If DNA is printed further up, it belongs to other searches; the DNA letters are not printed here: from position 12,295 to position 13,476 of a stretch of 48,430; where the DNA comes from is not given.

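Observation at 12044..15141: Five unassigned genes inserted between portal and prohead protease, splitting the HK97 head module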

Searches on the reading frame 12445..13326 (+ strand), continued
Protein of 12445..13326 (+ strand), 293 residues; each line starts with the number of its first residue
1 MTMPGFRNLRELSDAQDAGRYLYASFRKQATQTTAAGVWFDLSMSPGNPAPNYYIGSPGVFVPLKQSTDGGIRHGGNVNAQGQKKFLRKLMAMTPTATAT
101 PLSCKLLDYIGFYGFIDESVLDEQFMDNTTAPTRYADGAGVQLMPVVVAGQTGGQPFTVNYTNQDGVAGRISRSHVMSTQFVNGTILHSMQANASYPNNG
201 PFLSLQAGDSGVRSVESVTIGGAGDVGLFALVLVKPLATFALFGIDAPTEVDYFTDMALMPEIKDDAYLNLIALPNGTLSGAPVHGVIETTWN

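Call 46: fold_search(model_id=the predicted structure, library=viral)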
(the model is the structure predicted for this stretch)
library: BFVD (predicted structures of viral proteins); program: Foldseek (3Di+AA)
matches with E <= 10: 1587; with E <= 0.001: 21
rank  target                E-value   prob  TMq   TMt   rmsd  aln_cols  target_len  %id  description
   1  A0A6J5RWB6            1.4e-35  1.00  0.90  0.95   1.5       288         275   35  Uncharacterized protein [uncultured Caudovirales phage]
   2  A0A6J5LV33            1.5e-27  1.00  0.87  0.89   2.6       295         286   25  Uncharacterized protein [uncultured Caudovirales phage]
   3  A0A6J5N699            2.3e-26  1.00  0.93  0.71   1.9       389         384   20  Uncharacterized protein [uncultured Caudovirales phage]
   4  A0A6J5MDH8            1.2e-23  1.00  0.85  0.90   2.1       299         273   22  Uncharacterized protein [uncultured Caudovirales phage]
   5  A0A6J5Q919            1.4e-20  1.00  0.84  0.67   2.7       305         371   20  Uncharacterized protein [uncultured Caudovirales phage]
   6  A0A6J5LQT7            1.9e-20  1.00  0.80  0.58   8.5       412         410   21  Uncharacterized protein (Fragment) [uncultured Caudovirales phage]
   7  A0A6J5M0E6            3.9e-18  1.00  0.77  0.83   3.2       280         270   24  Uncharacterized protein (Fragment) [uncultured Caudovirales phage]
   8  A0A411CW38            8.3e-05  0.35  0.16  0.16  27.3       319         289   12  (no name in the UniProt tables at hand)
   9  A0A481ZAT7            1.4e-04  0.98  0.28  0.36  13.4       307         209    9  Uncharacterized protein [Pithovirus LCPAC403]
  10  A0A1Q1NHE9            1.7e-04  0.33  0.17  0.09  20.6       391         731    9  Polyprotein (Fragment) [Infectious pancreatic necrosis virus]
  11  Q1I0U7                2.1e-04  0.51  0.20  0.13  20.9       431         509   11  Putative outer capsid protein VP5 [Micromonas pusilla reovirus (isolate Netherlands/2005)]
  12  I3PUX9                4.3e-04  0.63  0.18  0.26  16.1       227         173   10  (no name in the UniProt tables at hand)
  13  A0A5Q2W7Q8            6.2e-04  0.35  0.19  0.22  18.5       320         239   11  (no name in the UniProt tables at hand)
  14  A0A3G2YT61            6.2e-04  0.25  0.16  0.18  18.1       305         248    9  (no name in the UniProt tables at hand)
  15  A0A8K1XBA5            6.5e-04  0.16  0.16  0.08  21.1       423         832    9  Peptidase [Hangzhou sesamia inferens carmotetravirus 1]
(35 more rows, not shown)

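Call 53: find_encoding_contigs(protein=P0002, flank=10000, max_places=3)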
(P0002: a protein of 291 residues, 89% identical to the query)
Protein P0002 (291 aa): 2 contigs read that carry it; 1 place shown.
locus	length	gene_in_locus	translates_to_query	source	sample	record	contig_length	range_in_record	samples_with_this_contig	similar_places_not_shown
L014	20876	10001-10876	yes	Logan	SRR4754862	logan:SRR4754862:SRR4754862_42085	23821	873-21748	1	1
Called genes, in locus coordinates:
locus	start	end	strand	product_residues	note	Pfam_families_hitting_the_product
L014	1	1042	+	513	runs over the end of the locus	PF03237:Terminase_6N, PF17289:Terminase_6C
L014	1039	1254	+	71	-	-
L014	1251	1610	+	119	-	PF19174:DUF5856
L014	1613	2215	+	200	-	-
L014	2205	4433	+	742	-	PF16510:P22_portal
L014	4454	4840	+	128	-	PF13876:Phage_gp49_66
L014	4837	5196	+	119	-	PF02026:RyR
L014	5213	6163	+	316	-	-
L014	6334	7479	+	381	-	PF13252:Phage_capsid_3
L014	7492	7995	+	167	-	-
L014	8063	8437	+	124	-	-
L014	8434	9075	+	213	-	PF24175:SU10_adaptor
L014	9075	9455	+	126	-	-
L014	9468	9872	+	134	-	PF23140:Gp80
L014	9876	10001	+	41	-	-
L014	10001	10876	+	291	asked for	-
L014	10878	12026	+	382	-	-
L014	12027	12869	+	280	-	-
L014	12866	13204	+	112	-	-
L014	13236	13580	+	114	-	-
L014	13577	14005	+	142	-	PF08291:Peptidase_M15_3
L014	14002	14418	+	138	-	PF11351:GTA_holin_3TM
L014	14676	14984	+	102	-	-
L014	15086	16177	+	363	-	-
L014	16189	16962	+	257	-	-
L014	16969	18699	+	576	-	-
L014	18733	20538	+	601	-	PF13385:Laminin_G_3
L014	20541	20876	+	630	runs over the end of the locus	-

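Call 54: find_encoding_contigs(protein=P0022, flank=10000, max_places=3)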
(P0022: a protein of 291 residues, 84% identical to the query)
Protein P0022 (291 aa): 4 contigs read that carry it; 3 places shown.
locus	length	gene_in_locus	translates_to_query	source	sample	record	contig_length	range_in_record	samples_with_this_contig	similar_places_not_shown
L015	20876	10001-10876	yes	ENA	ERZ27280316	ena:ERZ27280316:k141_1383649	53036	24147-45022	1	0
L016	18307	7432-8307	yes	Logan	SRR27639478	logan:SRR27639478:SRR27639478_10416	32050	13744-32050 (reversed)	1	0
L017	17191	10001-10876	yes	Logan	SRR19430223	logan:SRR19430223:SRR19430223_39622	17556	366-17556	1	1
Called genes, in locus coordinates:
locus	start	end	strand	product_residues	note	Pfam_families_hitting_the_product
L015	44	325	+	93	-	-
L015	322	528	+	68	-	PF11753:DUF3310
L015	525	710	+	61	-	-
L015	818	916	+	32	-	-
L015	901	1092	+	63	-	-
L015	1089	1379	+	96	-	-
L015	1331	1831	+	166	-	-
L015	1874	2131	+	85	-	-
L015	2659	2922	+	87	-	-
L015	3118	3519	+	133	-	-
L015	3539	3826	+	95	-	-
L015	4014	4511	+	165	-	-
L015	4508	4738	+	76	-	-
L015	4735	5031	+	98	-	-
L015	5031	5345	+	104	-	-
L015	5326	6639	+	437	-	PF04466:Terminase_3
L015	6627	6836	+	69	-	-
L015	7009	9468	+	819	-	PF16510:P22_portal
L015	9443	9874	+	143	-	PF23140:Gp80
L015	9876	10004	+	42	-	-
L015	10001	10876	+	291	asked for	-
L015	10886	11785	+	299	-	-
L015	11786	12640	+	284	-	-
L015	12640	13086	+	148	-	-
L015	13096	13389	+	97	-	-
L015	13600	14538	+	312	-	-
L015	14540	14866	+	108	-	-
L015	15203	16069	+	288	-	-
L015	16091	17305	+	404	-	PF11651:P22_CoatProtein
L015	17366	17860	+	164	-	-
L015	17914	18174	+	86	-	-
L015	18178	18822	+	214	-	PF24175:SU10_adaptor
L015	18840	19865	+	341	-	-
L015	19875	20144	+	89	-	-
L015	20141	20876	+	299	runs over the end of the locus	-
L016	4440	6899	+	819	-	PF16510:P22_portal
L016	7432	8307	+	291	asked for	-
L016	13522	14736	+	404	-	PF11651:P22_CoatProtein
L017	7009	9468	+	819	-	PF16510:P22_portal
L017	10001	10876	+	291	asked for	-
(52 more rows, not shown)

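Call 55: search_protein_families(library=pfam, proteins=[L001:9044-9814:+, L011:11813-12595:+, L012:10838-11629:+, L013:10782-11453:+, L014:12027-12869:+, L015:11786-12640:+, L014:10878-12026:+, L015:12640-13086:+, L006:12463-12912:+, L002:8047-10074:+], max_evalue=0.1)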
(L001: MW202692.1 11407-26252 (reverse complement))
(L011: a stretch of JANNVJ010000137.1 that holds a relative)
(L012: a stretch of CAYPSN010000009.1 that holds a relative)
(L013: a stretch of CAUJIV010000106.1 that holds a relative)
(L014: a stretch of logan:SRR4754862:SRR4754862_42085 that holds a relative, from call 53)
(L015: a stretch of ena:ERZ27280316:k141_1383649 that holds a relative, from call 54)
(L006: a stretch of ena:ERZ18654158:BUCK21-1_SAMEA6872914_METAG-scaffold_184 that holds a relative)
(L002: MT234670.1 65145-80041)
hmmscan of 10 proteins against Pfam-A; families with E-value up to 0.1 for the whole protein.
L001:9044-9814:+ (256 aa): 0 families

L011:11813-12595:+ (260 aa): 0 families

L012:10838-11629:+ (263 aa): 0 families

L013:10782-11453:+ (223 aa): 0 families

L014:12027-12869:+ (280 aa): 0 families

L015:11786-12640:+ (284 aa): 0 families

L014:10878-12026:+ (382 aa): 0 families

L015:12640-13086:+ (148 aa): 0 families

L006:12463-12912:+ (149 aa): 1 family
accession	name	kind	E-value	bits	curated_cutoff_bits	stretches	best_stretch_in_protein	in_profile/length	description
PF19419.5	DUF5983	-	0.0093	16.7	27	0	27-41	69-83/90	Family of unknown function (DUF5983) C-terminal domain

L002:8047-10074:+ (675 aa): 1 family
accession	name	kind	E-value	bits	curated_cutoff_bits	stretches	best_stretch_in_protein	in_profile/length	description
PF22448.1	RepB_primase_C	-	0.056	13.8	26.1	0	466-482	5-21/54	RepB DNA-primase C-terminal helical domain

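Call 56: search_protein_families(library=phrogs, proteins=[L001:9044-9814:+, L011:11813-12595:+, L012:10838-11629:+, L013:10782-11453:+, L014:12027-12869:+, L015:11786-12640:+, L014:10878-12026:+, L015:12640-13086:+, L006:12463-12912:+, L002:8047-10074:+], max_evalue=0.1)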
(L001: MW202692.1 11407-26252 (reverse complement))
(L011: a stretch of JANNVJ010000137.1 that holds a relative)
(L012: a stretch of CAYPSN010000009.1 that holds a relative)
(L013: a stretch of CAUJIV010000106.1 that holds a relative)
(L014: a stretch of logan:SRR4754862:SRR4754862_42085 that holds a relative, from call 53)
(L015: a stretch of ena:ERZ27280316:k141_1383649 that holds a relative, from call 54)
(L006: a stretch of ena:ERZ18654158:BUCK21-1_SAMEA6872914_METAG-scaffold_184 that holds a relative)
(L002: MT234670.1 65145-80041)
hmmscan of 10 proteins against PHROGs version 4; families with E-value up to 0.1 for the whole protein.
L001:9044-9814:+ (256 aa): 0 families

L011:11813-12595:+ (260 aa): 0 families

L012:10838-11629:+ (263 aa): 0 families

L013:10782-11453:+ (223 aa): 0 families

L014:12027-12869:+ (280 aa): 0 families

L015:11786-12640:+ (284 aa): 0 families

L014:10878-12026:+ (382 aa): 0 families

L015:12640-13086:+ (148 aa): 0 families

L006:12463-12912:+ (149 aa): 1 family
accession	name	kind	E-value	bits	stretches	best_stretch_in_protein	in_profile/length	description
phrog_861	-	integration and excision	0.026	15.4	0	43-54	14-25/55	site-specific recombination directionality factor RDF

L002:8047-10074:+ (675 aa): 1 family
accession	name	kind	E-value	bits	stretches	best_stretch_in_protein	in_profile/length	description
phrog_684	-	head and packaging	0.036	13.4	0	424-462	400-438/840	virion structural protein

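Call 74: find_related_loci(query=A1, collection=viral_contigs, flank=10000)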
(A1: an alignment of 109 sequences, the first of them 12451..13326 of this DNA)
Query A1 (291 aa) in viral_contigs; peptide patterns used: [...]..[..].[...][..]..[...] (x = any residue, [..] = any of these).
600 stretches matched a pattern (row limit reached: there are more); 560 encode a relative of the query (tblastn E <= 1e-3); the best 80 are kept; 80 distinct loci.
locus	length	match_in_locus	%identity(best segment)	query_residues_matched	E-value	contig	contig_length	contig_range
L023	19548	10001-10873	75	1-291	2e-145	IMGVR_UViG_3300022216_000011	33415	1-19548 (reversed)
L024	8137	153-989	60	8-290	1e-106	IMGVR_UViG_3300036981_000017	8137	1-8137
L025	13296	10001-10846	57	5-290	6e-106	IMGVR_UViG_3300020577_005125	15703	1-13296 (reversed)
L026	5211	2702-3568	56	1-290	7e-101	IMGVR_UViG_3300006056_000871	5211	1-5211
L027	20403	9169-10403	57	3-291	4e-98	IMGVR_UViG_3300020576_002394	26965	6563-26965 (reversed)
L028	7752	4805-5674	54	1-291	1e-97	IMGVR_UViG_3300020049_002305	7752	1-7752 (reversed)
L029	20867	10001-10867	55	1-290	4e-97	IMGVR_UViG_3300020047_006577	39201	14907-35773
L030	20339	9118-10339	55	1-290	1e-96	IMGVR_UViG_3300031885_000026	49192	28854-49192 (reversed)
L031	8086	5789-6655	55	1-290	2e-96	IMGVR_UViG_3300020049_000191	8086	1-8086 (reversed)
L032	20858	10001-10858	55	3-291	3e-95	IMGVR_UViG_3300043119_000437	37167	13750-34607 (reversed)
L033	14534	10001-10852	54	1-291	2e-95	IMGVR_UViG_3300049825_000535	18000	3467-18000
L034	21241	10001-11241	54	1-291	2e-95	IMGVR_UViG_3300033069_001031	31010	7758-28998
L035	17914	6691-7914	53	1-290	7e-95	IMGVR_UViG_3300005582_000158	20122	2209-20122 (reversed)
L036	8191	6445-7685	55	1-291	5e-94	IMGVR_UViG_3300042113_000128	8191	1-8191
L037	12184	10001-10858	55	3-291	2e-93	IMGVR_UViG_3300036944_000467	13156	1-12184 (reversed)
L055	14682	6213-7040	56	9-290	1e-91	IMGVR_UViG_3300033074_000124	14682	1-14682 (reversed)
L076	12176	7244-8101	53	4-290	4e-89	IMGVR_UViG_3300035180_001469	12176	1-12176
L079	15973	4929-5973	50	1-291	4e-88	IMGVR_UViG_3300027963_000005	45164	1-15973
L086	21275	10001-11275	48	1-291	3e-87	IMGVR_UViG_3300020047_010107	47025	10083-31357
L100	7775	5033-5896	51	3-291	3e-84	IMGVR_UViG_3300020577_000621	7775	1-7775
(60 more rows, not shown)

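Call 80: search_protein_families(library=pfam, alignment_id=A6, max_evalue=0.001)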
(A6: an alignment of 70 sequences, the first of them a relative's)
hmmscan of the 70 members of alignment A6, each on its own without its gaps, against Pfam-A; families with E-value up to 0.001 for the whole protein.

A. member 1, L001:5264-6268:+ (334 aa): 0 families

B. families by the number of members that match (of 70 scanned): 16 families
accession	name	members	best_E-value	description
PF16510.12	P22_portal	8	1.1e-186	Phage P22-like portal protein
PF23899.1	SU10_portal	4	9.5e-181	Phage SU10 portal protein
PF05136.18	Phage_portal_2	4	4.5e-108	Phage portal protein, lambda family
PF24175.2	SU10_adaptor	4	1.2e-20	SU10 adaptor protein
PF04860.17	Phage_portal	2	6.4e-82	Phage portal protein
PF06381.16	Phage_portal_3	1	5.1e-60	Phage portal protein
PF18823.6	InPase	1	8.9e-39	Inorganic Pyrophosphatase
PF04466.19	Terminase_3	1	9.6e-35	Phage terminase large subunit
PF05708.18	Peptidase_C92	1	1.9e-20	Permuted papain-like amidase enzyme, YaeF/YiiX, C92 family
PF05133.19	SPP1_portal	1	1.2e-15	Phage portal protein, SPP1 Gp6-like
PF25209.1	Phage_capsid_4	1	7.1e-15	Phage capsid protein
PF12236.14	Head-tail_con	1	4.4e-08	Bacteriophage head to tail connecting protein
PF18905.5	DUF5661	1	2.1e-06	Protein of unknown function (DUF5661)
PF03237.21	Terminase_6N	1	3.2e-06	Terminase large subunit, T4likevirus-type, N-terminal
PF12072.13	RNase_Y_N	1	1.1e-05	RNase Y N-terminal region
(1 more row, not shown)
